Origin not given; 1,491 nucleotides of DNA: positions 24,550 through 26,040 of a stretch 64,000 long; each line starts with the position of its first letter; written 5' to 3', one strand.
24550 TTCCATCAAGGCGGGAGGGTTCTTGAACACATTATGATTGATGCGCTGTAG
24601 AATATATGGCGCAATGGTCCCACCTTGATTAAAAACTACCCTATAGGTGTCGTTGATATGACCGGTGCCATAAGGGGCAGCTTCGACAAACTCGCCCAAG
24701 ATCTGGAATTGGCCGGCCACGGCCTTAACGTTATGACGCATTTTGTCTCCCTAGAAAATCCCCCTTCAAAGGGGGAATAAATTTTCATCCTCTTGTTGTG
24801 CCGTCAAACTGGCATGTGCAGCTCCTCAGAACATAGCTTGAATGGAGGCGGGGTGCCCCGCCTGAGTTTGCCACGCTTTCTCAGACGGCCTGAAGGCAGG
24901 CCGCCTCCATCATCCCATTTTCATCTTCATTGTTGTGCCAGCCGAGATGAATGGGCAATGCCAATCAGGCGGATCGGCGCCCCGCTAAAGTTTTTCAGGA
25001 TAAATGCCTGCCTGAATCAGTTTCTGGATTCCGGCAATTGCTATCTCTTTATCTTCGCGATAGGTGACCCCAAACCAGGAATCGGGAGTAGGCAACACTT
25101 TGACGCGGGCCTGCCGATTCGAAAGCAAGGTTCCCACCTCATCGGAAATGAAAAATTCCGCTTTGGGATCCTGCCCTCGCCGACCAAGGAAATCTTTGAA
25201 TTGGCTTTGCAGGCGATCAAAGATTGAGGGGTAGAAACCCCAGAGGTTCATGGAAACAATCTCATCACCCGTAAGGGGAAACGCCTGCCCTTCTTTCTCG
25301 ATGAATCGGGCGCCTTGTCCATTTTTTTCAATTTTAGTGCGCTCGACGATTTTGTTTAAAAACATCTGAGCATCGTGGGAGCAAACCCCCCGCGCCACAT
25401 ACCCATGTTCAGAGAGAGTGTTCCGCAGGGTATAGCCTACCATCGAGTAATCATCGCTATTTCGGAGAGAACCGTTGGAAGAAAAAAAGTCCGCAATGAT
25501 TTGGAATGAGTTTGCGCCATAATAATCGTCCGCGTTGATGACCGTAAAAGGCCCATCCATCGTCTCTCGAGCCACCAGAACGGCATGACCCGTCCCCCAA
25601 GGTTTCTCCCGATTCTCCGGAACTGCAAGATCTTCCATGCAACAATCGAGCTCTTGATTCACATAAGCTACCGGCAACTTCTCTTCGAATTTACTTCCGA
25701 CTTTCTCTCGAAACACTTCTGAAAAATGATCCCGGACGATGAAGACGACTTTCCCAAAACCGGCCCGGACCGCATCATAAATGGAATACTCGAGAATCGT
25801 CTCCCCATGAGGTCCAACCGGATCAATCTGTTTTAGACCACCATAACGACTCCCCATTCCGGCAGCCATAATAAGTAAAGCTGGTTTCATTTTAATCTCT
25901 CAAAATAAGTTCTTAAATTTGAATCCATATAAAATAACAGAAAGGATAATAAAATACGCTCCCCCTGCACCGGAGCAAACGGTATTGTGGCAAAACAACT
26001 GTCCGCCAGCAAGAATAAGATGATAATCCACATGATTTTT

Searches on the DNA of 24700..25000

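Call 46: search_rna_families(source=window, start=24700, end=25000, threshold=evalue, max_evalue=10)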
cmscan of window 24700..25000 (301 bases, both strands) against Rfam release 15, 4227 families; matches with E-value up to 10: 3.
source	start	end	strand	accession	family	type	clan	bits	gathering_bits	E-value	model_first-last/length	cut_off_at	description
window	24864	24968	+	RF02203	WT1-AS_1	Gene; lncRNA;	-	18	40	2.8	1-109/109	no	WT1 antisense RNA conserved region 1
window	24719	24853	+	RF02184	ST7-OT3_2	Gene; lncRNA;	-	14.8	100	2.3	1-138/138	no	ST7 overlapping transcript 3 conserved region 2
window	24843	24909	-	RF02357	RNaseP-T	Gene; ribozyme;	CL00002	12.2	60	1.7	1-208/208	no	RNaseP truncated form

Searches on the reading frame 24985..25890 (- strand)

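Call 13: search_protein_families(library=pfam, proteins=[window:24985-25890:-])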
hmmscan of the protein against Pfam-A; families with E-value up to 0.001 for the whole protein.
window:24985-25890:- (301 aa): 2 families
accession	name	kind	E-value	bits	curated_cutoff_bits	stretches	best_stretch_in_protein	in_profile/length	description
PF00483.29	NTP_transferase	-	1.4e-05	25.2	21.2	1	6-232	3-193/245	Nucleotidyl transferase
PF12804.13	NTP_transf_3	-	8.9e-05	23.2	27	1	6-55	2-49/160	MobA-like NTP transferase domain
